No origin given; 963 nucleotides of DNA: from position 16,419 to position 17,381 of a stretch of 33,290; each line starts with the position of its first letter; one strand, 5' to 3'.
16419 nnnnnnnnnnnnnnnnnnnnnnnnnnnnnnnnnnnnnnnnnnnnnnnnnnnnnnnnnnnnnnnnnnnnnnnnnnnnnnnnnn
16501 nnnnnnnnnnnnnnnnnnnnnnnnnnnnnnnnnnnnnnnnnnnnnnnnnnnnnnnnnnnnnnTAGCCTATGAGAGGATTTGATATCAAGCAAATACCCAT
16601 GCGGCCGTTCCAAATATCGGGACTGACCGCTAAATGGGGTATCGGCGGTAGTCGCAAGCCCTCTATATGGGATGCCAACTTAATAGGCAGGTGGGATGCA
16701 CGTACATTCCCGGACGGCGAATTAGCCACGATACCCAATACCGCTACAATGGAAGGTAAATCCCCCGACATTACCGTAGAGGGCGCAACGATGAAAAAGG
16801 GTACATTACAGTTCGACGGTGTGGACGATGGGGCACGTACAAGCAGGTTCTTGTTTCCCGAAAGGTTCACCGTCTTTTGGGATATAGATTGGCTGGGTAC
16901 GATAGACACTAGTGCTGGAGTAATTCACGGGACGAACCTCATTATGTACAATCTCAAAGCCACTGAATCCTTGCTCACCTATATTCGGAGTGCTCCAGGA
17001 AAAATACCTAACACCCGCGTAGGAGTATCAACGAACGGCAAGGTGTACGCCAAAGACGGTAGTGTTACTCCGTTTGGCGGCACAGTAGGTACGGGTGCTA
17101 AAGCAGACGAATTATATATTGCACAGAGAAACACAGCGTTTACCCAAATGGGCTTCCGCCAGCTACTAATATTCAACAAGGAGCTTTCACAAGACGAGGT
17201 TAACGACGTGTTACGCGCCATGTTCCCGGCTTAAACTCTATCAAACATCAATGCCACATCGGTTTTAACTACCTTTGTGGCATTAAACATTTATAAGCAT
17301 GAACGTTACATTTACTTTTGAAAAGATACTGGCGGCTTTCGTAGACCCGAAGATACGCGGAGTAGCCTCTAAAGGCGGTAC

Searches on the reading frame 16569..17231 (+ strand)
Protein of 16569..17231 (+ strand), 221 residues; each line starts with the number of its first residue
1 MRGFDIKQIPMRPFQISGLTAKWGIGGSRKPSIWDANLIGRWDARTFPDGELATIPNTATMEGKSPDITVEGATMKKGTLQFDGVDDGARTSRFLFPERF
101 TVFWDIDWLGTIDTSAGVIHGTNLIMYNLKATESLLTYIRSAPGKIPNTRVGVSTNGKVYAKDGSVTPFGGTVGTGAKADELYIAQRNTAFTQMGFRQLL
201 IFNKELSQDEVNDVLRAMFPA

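Call 14: search_protein_families(library=pfam, proteins=[window:16569-17231:+], max_evalue=1)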
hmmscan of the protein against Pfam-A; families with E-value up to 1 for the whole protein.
window:16569-17231:+ (221 aa): 0 families

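Call 15: search_protein_families(library=phrogs, proteins=[window:16569-17231:+], max_evalue=0.1)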
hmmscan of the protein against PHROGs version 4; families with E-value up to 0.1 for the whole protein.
window:16569-17231:+ (221 aa): 0 families

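Call 29: find_homologous_proteins(query=window:16569-17231:+, max_evalue=1e-20)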
Query window:16569-17231:+ (221 aa): 498 proteins with E <= 1e-20 among 643 candidates; the best 120 are listed.
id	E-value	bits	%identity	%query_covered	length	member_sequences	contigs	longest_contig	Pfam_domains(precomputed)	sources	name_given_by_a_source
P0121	2.5e-145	499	100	100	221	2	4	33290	-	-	-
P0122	7.5e-130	449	90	100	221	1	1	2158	-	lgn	-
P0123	2.7e-128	444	89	100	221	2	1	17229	-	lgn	-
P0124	6.0e-128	443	90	100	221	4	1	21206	-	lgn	-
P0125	2.2e-126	437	89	100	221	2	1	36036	-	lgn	-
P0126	2.8e-124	431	87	100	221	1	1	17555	-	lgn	-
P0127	5.1e-124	430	87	100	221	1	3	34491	-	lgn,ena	-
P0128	9.9e-124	429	87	100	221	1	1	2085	-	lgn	-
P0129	2.9e-123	427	86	100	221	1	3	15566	-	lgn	-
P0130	1.2e-122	425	85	100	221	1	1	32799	-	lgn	-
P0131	2.4e-121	421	84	100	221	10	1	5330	-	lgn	-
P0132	2.8e-121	421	87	100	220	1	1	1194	-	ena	-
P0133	2.9e-121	421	86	100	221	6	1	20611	-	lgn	-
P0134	4.2e-121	420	87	100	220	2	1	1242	-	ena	-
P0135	6.6e-121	420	83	100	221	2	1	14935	-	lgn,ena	-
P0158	9.2e-103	360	73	100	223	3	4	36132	-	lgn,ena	-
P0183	1.1e-98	347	71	100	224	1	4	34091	-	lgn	-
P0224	2.3e-95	336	68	100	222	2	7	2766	-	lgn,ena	-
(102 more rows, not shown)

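Call 31: find_encoding_contigs(protein=P0121, flank=2000, max_places=10)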
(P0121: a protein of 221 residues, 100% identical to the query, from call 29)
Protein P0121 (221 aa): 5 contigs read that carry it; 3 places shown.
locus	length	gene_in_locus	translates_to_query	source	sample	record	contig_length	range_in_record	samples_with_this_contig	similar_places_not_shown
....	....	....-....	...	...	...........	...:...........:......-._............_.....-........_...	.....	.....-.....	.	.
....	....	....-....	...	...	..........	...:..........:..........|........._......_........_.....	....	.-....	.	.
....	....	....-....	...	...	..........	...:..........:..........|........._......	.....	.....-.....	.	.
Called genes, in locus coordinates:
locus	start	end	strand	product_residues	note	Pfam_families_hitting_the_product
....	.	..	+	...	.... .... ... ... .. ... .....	-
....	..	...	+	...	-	-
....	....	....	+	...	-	-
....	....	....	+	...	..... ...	-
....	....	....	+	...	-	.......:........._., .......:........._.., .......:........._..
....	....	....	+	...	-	-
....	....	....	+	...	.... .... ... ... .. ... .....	-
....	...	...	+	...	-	-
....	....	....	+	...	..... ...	-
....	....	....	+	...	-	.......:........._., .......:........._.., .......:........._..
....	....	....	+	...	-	-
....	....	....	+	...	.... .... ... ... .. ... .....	-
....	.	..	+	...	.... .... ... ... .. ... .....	-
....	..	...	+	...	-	-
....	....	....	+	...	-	-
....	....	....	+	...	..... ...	-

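Call 34: find_encoding_contigs(protein=P0125, flank=1200, max_places=10)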
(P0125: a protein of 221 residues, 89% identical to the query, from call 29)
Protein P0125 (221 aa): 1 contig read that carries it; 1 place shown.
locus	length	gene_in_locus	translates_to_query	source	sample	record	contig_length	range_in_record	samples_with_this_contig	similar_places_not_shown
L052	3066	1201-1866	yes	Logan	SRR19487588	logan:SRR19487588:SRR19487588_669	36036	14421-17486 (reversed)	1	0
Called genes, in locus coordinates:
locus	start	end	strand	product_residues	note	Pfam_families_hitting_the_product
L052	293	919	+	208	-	-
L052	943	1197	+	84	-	-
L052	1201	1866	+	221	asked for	-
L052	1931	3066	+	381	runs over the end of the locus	PF04466:Terminase_3, PF03237:Terminase_6N, PF17288:Terminase_3C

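Call 35: find_encoding_contigs(protein=P0127, flank=1200, max_places=10)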
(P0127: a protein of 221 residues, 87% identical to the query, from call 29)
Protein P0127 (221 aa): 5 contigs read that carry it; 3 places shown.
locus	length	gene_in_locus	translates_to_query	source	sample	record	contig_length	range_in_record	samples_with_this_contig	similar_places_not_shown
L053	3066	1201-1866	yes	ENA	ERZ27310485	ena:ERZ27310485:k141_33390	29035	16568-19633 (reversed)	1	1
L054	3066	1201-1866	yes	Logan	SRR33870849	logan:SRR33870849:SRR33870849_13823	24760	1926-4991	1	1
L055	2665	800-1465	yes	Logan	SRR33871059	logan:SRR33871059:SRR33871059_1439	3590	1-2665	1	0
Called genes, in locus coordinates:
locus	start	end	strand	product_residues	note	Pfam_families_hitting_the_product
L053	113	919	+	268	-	-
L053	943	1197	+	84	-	-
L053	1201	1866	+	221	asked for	-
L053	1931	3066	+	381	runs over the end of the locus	PF04466:Terminase_3, PF03237:Terminase_6N, PF17288:Terminase_3C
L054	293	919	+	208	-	-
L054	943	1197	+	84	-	-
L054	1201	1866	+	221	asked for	-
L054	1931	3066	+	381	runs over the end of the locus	PF04466:Terminase_3, PF03237:Terminase_6N, PF17288:Terminase_3C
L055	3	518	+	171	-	?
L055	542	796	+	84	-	-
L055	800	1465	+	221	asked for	-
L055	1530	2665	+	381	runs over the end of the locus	PF04466:Terminase_3, PF03237:Terminase_6N, PF17288:Terminase_3C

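Call 36: find_encoding_contigs(protein=P0130, flank=1200, max_places=10)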
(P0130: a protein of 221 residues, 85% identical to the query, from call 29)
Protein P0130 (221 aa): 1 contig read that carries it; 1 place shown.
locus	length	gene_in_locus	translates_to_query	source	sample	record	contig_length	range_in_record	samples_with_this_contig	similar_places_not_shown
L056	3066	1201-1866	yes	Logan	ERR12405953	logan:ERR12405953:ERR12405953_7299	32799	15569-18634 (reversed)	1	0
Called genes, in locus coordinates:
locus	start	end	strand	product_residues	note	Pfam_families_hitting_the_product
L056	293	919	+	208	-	-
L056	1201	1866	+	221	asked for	-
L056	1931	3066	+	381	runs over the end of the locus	PF04466:Terminase_3, PF03237:Terminase_6N, PF17288:Terminase_3C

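Call 37: find_encoding_contigs(protein=P0124, flank=1200, max_places=10)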
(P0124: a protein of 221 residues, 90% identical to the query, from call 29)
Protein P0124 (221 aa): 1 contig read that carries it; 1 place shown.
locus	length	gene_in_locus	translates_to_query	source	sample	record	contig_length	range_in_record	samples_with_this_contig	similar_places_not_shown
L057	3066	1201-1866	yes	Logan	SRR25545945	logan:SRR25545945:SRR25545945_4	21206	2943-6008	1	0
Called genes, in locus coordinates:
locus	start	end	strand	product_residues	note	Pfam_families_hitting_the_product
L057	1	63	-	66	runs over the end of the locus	-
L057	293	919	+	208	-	-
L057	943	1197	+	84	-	-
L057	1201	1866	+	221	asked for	-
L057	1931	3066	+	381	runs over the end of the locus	PF04466:Terminase_3, PF03237:Terminase_6N, PF17288:Terminase_3C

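Call 52: find_encoding_contigs(protein=P0129, flank=1200, max_places=10)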
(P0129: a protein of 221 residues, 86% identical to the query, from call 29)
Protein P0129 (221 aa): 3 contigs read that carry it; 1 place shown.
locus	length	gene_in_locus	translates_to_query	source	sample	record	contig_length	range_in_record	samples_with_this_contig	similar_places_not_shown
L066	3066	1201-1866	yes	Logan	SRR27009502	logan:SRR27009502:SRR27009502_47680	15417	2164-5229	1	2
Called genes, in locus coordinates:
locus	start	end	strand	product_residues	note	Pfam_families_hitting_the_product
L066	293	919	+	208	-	-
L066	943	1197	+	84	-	-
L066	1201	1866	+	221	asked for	-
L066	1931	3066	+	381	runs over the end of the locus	PF04466:Terminase_3, PF03237:Terminase_6N, PF17288:Terminase_3C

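Call 53: find_encoding_contigs(protein=P0123, flank=1200, max_places=10)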
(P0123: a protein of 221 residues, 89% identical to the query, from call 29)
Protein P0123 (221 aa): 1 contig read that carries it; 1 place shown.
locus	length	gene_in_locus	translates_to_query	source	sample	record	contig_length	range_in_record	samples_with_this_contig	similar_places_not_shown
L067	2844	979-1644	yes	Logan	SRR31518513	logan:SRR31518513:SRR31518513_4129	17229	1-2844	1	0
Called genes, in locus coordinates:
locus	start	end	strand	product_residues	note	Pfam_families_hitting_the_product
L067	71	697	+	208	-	-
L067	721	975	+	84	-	-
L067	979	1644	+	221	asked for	-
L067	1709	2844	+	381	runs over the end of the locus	PF04466:Terminase_3, PF03237:Terminase_6N (weak), PF17288:Terminase_3C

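Call 54: find_encoding_contigs(protein=P0158, flank=1200, max_places=10)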
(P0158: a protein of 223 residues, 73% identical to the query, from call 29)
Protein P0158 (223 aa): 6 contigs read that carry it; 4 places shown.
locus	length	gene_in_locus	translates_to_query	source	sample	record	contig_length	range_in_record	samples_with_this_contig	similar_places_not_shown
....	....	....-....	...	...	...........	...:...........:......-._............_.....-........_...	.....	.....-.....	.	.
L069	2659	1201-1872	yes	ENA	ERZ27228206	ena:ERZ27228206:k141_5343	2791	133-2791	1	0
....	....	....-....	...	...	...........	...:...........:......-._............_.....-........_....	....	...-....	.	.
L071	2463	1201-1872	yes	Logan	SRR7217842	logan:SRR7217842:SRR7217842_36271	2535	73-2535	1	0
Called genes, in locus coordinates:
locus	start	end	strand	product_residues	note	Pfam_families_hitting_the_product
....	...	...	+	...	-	-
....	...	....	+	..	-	-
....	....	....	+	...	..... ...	-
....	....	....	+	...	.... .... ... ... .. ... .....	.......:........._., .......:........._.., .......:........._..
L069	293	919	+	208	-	-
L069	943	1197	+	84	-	-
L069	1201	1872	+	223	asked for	-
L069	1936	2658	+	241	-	?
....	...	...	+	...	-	-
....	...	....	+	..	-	-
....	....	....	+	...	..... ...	-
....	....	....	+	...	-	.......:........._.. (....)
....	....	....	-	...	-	?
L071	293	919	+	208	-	-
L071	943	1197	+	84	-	-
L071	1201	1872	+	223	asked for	-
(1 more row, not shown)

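Call 55: find_encoding_contigs(protein=P0183, flank=1200, max_places=10)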
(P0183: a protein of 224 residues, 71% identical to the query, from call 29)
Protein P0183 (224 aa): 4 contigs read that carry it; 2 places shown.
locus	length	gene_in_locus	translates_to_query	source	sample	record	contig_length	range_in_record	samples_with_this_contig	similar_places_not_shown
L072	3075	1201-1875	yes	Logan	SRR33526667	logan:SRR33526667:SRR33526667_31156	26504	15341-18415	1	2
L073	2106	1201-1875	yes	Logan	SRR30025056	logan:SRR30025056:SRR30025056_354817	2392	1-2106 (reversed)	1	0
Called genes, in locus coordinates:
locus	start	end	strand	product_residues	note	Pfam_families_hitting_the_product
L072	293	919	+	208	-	-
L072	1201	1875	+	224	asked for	-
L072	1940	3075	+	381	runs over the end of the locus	PF04466:Terminase_3, PF03237:Terminase_6N, PF17288:Terminase_3C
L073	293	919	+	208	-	-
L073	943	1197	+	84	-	-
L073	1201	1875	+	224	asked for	-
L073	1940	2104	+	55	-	?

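Call 66: predict_structure(alignment_id=A4)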
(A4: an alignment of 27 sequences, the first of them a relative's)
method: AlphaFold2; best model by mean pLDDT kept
length: 221 residues; sequences in the alignment: 27
mean_pLDDT: 57.1   pTM: 0.63
mean pLDDT of the five models: 57.1, 49.2, 39.1, 36.6, 32.0
residues with pLDDT >= 90: 1; 70-90: 86; 50-70: 43; < 50: 91
segments of 3 or more residues with pLDDT < 50: 1-30, 44-94, 189-192
pLDDT, mean of each block of 10 residues (from residue 1): 30 24 27 69 45 33 37 32 35 59 75 58 74 77 76 86 80 60 52 63 86 79 52
secondary structure, 60 per line:
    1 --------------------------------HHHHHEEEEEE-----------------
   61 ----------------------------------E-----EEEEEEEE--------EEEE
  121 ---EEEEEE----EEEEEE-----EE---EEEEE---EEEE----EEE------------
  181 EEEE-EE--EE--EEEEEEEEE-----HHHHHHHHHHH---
elements in order: H33-37 E38-43 E101-108 E117-120 E124-129 E134-139 E150-154 E158-161 E166-168 E181-184 E194-202 H208-218

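Call 69: search_solved_structures(query=A4, max_evalue=1)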
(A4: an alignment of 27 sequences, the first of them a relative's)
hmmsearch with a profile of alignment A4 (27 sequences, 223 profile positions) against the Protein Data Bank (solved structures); distinct sequences matched with E-value up to 1: 0.

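Call 81: fold_search(model_id=the predicted structure, library=pdb)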
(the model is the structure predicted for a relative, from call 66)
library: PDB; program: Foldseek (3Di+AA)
matches with E <= 10: 356; with E <= 0.001: 0
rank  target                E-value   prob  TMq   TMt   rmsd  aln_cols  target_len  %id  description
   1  1n1s                  1.1e-03  1.00  0.40  0.17   6.2       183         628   13  Trypanosoma rangeli sialidase (released 2003-01-07)
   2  2ags                  1.2e-03  1.00  0.42  0.17   9.7       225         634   14  Trypanosoma rangeli Sialidase in Complex with 2-Keto-3-deoxy-D-glycero-D-galacto-2,3-difluoro-nononic acid (2,3-difluoro (released 2005-11-22)
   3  1ms0_A                1.4e-03  1.00  0.37  0.15   4.7       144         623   14  Monoclinic form of Trypanosoma cruzi trans-sialidase, in complex with 3-deoxy-2,3-dehydro-N-acetylneuraminic acid (DAN (released 2003-03-25)
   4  2a75                  1.7e-03  1.00  0.39  0.15   4.3       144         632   17  Trypanosoma rangeli Sialidase In Complex With 2,3- Difluorosialic Acid (Covalent Intermediate) (released 2005-11-22)
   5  2fhr                  2.1e-03  1.00  0.41  0.17   7.5       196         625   14  Trypanosoma Rangeli Sialidase In Complex With 2,3- Difluorosialic Acid (Covalent Intermediate) (released 2006-01-17)
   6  1wcs                  2.4e-03  1.00  0.39  0.16   4.4       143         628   18  A mutant of Trypanosoma rangeli sialidase displaying trans-sialidase activity (released 2004-12-15)
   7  1ms8_B                2.9e-03  0.99  0.33  0.14   6.0       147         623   13  Triclinic form of Trypanosoma cruzi trans-sialidase, in complex with 3-deoxy-2,3-dehydro-N-acetylneuraminic acid (DANA (released 2003-03-25)
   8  1mz6                  3.1e-03  1.00  0.39  0.16   4.3       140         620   17  Trypanosoma rangeli sialidase in complex with the inhibitor DANA (released 2002-10-16)
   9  1ms5_A                4.1e-03  1.00  0.39  0.16   4.4       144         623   14  Triclinic form of Trypanosoma cruzi trans-sialidase, soaked with N-acetylneuraminyl-a-2,3-thio-galactoside (NA-S-Gal) (released 2003-03-25)
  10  1mz5                  4.6e-03  1.00  0.39  0.16   4.3       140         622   17  Trypanosoma rangeli sialidase (released 2002-10-16)
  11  1ms8_A                4.9e-03  1.00  0.37  0.15   4.7       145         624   15  Triclinic form of Trypanosoma cruzi trans-sialidase, in complex with 3-deoxy-2,3-dehydro-N-acetylneuraminic acid (DANA (released 2003-03-25)
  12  1ms1_A                5.5e-03  1.00  0.38  0.15   4.7       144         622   14  Monoclinic form of Trypanosoma cruzi trans-sialidase, in complex with 3-deoxy-2,3-dehydro-N-acetylneuraminic acid (DAN (released 2003-03-25)
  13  3pjq_A                6.2e-03  1.00  0.34  0.14   6.1       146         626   15  Trypanosoma cruzi trans-sialidase-like inactive isoform (including the natural mutation Tyr342His) in complex with lac (released 2011-06-08)
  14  8byp_X                6.2e-03  0.99  0.33  0.08   6.4       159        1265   18  Botulinum neurotoxin serotype X in complex with NTNH/X (released 2023-02-08)
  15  3opz_A                6.6e-03  0.99  0.32  0.13   6.3       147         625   14  Crystal structure of trans-sialidase in complex with the Fab fragment of a neutralizing monoclonal IgG antibody (released 2011-11-09)
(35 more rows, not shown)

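Call 86: find_encoding_contigs(protein=P0224, flank=1200, max_places=10)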
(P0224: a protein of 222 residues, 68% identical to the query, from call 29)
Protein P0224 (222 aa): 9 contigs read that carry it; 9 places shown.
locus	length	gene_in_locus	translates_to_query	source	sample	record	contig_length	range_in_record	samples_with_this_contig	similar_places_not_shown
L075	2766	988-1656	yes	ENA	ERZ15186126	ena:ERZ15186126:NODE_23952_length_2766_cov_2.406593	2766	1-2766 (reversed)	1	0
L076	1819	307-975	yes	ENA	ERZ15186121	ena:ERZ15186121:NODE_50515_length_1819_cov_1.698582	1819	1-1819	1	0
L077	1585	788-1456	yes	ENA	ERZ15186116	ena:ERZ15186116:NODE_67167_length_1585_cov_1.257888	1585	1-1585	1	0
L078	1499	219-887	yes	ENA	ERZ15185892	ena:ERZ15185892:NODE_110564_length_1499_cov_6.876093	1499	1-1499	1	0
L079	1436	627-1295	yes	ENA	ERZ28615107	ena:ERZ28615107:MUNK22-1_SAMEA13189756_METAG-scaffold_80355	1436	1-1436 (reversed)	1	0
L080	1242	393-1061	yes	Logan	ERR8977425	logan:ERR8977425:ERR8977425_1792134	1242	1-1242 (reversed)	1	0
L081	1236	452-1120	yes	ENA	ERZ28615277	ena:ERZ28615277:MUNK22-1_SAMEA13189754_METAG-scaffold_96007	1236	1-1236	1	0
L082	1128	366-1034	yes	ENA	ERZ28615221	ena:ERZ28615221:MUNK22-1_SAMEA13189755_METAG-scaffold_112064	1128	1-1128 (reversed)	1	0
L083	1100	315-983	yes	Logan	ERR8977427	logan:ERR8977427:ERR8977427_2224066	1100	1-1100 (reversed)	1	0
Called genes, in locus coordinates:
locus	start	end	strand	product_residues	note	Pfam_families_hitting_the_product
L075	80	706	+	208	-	-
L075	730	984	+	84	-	-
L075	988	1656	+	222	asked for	-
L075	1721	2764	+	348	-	?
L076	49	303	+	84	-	-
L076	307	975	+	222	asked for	-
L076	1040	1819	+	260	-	?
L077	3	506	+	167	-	?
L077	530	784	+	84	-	-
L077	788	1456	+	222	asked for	-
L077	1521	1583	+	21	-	?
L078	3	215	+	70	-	?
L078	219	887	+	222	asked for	-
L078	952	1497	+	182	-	?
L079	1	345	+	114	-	?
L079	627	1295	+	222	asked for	-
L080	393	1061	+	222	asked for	-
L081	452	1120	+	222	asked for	-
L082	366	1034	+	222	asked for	-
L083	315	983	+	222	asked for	-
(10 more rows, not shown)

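Call 87: find_encoding_contigs(protein=P0133, flank=1200, max_places=10)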
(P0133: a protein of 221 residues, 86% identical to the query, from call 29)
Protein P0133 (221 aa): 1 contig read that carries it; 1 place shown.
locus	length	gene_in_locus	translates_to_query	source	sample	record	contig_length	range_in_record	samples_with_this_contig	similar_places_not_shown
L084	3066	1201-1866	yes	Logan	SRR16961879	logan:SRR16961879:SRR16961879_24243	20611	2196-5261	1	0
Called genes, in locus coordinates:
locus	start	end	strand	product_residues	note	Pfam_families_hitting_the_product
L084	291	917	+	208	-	-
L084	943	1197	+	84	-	-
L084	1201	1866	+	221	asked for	-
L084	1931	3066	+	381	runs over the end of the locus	PF04466:Terminase_3, PF03237:Terminase_6N, PF17288:Terminase_3C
